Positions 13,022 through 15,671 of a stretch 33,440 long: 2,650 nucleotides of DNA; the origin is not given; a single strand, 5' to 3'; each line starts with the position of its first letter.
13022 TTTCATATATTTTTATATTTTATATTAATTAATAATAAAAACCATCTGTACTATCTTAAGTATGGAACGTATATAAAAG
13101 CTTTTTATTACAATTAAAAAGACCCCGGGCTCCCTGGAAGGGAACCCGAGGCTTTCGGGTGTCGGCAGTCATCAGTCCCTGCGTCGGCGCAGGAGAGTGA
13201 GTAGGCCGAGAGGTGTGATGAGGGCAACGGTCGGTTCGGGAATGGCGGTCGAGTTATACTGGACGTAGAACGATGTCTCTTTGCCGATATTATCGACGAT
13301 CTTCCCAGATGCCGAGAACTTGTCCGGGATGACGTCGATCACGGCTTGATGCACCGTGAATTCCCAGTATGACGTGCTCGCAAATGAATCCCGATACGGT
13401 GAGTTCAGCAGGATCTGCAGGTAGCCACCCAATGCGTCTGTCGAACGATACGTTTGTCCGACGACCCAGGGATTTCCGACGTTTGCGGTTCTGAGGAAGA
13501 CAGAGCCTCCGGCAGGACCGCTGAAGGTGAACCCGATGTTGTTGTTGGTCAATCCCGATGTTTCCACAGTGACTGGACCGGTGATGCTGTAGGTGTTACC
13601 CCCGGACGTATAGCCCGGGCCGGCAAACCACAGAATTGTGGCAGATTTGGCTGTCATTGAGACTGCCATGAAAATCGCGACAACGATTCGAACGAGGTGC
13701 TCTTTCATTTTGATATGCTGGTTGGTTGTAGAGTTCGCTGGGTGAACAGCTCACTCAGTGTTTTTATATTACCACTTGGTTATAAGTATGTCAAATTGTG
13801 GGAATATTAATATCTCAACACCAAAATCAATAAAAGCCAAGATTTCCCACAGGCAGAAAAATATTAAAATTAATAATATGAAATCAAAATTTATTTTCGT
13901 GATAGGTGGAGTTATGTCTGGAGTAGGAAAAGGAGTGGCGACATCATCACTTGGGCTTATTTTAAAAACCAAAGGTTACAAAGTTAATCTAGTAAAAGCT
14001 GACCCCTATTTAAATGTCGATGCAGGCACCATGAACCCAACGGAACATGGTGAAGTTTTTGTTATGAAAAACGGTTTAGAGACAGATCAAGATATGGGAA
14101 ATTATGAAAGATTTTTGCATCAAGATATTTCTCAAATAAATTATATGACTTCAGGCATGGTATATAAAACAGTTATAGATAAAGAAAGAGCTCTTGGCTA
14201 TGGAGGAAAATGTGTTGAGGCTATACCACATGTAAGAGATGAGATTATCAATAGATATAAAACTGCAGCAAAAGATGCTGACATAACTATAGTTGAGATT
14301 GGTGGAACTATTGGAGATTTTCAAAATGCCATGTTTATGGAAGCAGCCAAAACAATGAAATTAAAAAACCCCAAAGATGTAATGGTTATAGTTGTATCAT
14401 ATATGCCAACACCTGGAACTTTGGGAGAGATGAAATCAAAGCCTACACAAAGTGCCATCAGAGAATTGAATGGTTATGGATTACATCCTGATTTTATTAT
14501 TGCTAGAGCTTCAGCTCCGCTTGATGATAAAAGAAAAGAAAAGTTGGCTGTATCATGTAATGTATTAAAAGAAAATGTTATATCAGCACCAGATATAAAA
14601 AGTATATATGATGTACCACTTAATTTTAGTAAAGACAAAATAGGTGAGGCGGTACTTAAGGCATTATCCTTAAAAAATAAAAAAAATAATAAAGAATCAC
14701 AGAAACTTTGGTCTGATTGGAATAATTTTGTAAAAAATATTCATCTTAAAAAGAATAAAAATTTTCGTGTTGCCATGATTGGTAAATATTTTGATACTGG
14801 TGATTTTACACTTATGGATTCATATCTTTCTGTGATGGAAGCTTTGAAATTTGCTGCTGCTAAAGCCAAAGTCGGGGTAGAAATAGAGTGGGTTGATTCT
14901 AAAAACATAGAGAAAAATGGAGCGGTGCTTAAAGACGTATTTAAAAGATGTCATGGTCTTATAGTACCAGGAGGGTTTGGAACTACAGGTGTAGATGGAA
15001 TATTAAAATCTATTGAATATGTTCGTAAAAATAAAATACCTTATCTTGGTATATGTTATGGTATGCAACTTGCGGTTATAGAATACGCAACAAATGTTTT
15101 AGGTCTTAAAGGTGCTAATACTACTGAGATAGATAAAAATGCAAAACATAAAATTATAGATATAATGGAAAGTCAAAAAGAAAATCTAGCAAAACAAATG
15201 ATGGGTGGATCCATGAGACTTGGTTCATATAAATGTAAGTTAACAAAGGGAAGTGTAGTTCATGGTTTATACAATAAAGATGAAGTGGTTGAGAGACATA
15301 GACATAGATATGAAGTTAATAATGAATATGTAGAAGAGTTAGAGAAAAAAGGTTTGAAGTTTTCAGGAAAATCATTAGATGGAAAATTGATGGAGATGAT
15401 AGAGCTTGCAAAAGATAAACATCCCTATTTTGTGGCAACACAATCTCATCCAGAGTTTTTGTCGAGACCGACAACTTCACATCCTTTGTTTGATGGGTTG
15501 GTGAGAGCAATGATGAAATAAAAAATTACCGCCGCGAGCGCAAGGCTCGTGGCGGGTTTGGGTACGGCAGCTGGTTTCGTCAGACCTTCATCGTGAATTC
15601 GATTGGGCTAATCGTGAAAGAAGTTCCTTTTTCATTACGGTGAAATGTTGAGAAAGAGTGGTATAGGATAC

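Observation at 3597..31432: Window-scale mosaic: every G+C-rich patch is an intergenic unit using a different expression grammar from the host genes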

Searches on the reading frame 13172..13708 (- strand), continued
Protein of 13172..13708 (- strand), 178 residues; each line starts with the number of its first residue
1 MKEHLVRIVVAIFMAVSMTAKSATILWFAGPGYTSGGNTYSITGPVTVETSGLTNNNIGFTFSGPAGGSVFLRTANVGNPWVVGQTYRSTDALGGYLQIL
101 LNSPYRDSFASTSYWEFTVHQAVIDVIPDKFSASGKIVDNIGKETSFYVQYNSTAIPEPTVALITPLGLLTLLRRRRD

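Call 102: find_encoding_contigs(protein=P0003, flank=10000, max_places=1)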
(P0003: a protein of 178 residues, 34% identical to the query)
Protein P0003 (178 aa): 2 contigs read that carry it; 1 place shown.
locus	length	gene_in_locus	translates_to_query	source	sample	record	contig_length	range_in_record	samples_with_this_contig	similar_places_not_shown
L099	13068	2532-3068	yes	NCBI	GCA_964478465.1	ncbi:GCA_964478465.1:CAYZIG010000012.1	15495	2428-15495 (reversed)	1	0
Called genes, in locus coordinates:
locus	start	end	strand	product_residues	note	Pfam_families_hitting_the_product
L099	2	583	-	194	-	?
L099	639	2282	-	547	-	PF01656:CbiA (weak), PF06418:CTP_synth_N, PF00117:GATase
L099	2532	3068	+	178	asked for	-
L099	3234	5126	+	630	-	PF13304:AAA_21 (faint), PF00005:ABC_tran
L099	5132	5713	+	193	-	PF13482:RNase_H_2, PF10108:DNA_pol_B_exo2 (weak)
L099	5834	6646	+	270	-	PF13462:Thioredoxin_4, PF01323:DSBA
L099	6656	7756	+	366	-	PF07690:MFS_1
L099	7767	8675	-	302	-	PF00188:CAP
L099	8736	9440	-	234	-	PF01209:Ubie_methyltran, PF05175:MTS (weak), PF13489:Methyltransf_23, PF13847:Methyltransf_31, PF08241:Methyltransf_11, PF08242:Methyltransf_12, PF13649:Methyltransf_25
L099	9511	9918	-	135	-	-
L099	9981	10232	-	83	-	-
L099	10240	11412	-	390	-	PF02646:RmuC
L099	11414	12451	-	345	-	PF00274:Glycolytic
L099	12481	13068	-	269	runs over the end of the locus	PF04383:KilA-N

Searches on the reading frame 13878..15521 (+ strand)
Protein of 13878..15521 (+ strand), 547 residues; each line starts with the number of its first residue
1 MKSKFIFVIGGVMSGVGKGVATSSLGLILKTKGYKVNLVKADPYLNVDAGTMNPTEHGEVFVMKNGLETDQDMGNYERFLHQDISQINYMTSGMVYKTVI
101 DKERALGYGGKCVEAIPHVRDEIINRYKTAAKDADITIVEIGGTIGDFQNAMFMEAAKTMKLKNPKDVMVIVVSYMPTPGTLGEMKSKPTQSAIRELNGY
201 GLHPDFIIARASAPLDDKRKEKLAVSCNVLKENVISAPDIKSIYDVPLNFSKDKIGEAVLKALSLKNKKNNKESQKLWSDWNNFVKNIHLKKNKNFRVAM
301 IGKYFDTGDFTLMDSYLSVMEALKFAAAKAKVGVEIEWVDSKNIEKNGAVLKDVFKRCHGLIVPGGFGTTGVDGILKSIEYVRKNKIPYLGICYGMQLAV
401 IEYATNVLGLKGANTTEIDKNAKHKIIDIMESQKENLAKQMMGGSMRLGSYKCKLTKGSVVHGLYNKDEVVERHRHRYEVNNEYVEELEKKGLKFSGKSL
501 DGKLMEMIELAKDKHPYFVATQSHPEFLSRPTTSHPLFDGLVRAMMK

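Call 21: find_related_loci(query=window:13878-15521:+, collection=genome_contigs, flank=6000)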
Query window:13878-15521:+ (547 aa) in genome_contigs; peptide patterns used: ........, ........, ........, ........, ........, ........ (x = any residue, [..] = any of these).
599 stretches matched a pattern (row limit reached: there are more); 560 encode a relative of the query (tblastn E <= 1e-3); the best 80 are kept; 80 distinct loci.
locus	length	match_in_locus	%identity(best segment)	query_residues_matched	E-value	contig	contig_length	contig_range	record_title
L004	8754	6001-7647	83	1-547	0e+0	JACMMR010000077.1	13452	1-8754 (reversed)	MAG: Candidatus Parcubacteria bacterium isolate LF-bin-100 FL-bin-100-contig-k141_2567271, whole genome shotgun sequence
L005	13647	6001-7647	85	1-547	0e+0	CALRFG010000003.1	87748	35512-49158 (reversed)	MAG: Candidatus Nomurabacteria bacterium isolate ZE-17mar17-71 genome assembly, contig: ZE-13mar17-C113, whole genome sh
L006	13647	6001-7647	73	4-546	0e+0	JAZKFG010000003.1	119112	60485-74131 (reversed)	MAG: Patescibacteria group bacterium isolate DC_HB_02_SPN181219-bin067_1 DCHB02SPN_B067_1_000000000003, whole genome sho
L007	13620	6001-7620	60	4-546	0e+0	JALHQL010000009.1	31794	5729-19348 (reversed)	MAG: Candidatus Paceibacterota bacterium isolate bin.85 c_000000006307, whole genome shotgun sequence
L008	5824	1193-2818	60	2-547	0e+0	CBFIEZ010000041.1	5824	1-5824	MAG: Minisyncoccia bacterium isolate Co_bin_508_permissive genome assembly, contig: Co_bin_508_permissive_c41, whole gen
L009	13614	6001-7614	58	4-546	0e+0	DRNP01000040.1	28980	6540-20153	MAG TPA_asm: Candidatus Kaiserbacteria bacterium isolate HyVt-514 HyVt-514_k145_665916, whole genome shotgun sequence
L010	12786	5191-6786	61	4-538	0e+0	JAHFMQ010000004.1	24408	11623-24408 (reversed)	MAG: Candidatus Kaiserbacteria bacterium isolate nzgw460 NODE_563_length_24409_cov_4.615901, whole genome shotgun sequen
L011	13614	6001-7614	60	4-546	0e+0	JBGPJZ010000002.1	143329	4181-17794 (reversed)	MAG: Candidatus Paceibacteria bacterium isolate OBJ_0618_7090110_298 k141_8307920_length_143329_cov_23.1042, whole genom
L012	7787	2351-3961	60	4-543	0e+0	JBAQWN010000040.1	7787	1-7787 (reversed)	MAG: Minisyncoccia bacterium isolate MFD03290_ilm_asm_bin3 k127_110627, whole genome shotgun sequence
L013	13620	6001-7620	59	4-546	0e+0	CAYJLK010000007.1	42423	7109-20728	MAG TPA_asm: uncultured Candidatus Saccharibacteria bacterium isolate ERP124720_co1_118 genome assembly, contig: NODE_12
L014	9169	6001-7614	59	4-544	0e+0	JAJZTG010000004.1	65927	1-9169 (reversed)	MAG: bacterium isolate SKS3.bin68 NODE_600_length_65927_cov_6.029498, whole genome shotgun sequence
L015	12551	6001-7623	59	4-547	0e+0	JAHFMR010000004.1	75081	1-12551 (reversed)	MAG: bacterium isolate nzgw461 NODE_172_length_75082_cov_4.371046, whole genome shotgun sequence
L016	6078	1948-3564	58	4-547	0e+0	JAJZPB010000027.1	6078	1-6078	MAG: bacterium isolate SKS1.bin108 NODE_22888_length_6078_cov_2.962863, whole genome shotgun sequence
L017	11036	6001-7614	60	4-544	0e+0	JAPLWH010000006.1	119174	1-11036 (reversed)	MAG: Candidatus Kaiserbacteria bacterium isolate LacPavin_0818_WC50_MAG_53_14 LacPavin_0818_WC50_scaffold_156335, whole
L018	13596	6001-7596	61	4-538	0e+0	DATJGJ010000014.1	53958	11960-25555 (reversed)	MAG TPA_asm: Candidatus Paceibacterota bacterium isolate SMAG_U15483 k141_3174647, whole genome shotgun sequence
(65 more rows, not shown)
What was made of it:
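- CTP synthase relatives place the host in Parcubacteria (call 21).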

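Call 98: search_protein_families(library=pfam, proteins=[window:13878-15521:+], max_evalue=0.001)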
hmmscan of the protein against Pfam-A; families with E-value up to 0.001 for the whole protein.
window:13878-15521:+ (547 aa): 4 families
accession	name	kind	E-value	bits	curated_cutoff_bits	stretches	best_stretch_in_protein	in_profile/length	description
PF06418.20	CTP_synth_N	-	2.8e-98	328.9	26.1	1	4-265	1-265/265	CTP synthase N-terminus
PF00117.34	GATase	-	6.1e-37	127.6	22.8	1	312-543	2-189/190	Glutamine amidotransferase class-I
PF01656.29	CbiA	-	4.6e-06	27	25.4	1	9-147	3-54/125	CobQ/CobB/MinD/ParA nucleotide binding domain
PF07722.19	Peptidase_C26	-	2.6e-05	24.5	20.5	1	379-526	98-219/219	Peptidase C26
